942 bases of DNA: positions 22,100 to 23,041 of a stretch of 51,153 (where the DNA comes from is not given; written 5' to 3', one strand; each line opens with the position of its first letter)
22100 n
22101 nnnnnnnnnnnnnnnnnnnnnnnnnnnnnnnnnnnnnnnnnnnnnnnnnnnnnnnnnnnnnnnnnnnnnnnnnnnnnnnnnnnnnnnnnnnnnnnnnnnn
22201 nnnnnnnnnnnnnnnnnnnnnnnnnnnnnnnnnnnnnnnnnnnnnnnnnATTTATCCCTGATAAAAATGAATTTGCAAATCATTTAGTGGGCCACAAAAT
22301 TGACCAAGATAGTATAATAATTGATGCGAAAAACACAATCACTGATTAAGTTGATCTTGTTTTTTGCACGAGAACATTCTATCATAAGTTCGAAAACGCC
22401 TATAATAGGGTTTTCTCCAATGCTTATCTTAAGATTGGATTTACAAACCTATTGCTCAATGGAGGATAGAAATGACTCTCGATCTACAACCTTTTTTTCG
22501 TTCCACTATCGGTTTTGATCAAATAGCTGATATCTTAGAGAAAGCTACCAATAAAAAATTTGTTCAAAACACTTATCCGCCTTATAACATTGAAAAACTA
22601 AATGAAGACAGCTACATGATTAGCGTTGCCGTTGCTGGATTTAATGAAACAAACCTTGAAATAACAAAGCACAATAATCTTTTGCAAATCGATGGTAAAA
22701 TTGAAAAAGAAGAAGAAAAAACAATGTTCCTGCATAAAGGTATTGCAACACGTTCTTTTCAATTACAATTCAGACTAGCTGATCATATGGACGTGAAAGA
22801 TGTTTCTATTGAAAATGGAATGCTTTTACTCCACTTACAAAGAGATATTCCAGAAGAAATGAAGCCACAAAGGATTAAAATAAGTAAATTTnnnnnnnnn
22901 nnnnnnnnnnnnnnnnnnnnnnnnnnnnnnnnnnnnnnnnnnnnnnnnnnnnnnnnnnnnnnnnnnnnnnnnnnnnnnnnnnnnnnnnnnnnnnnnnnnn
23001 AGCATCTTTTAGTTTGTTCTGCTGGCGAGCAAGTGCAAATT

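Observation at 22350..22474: ROSE-like RNA thermometer in front of a phage-borne IbpA-like small heat-shock gene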

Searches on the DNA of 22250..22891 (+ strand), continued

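Call 84: search_with_rna_model(model_id=R1, sources=[window, L247, L248, L252, L257], max_evalue=0.000001, make_alignment=true)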
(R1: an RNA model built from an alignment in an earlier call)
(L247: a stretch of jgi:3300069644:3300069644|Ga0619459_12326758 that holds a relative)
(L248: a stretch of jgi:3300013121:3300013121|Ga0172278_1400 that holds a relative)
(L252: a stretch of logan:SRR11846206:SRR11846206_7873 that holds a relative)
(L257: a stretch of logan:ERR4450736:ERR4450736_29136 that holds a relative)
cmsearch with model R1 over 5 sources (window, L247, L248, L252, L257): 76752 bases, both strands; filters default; matches with E-value up to 0.000001: 5.
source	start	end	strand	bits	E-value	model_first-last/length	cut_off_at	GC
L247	3918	4003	+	74.7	1.3e-17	1-89/89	no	0.35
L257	2420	2503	+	73.7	2.5e-17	1-89/89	no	0.38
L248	3919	4003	+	73.1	3.4e-17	1-89/89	no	0.41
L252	2409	2503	+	70.4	1.7e-16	1-89/89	no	0.4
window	22388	22474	+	65.4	3.6e-15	1-89/89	no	0.36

Alignment A6: 5 matches aligned to the model, 100 columns, each read 5' to 3' on its own strand. Consensus structure (alignment columns), stored with it:
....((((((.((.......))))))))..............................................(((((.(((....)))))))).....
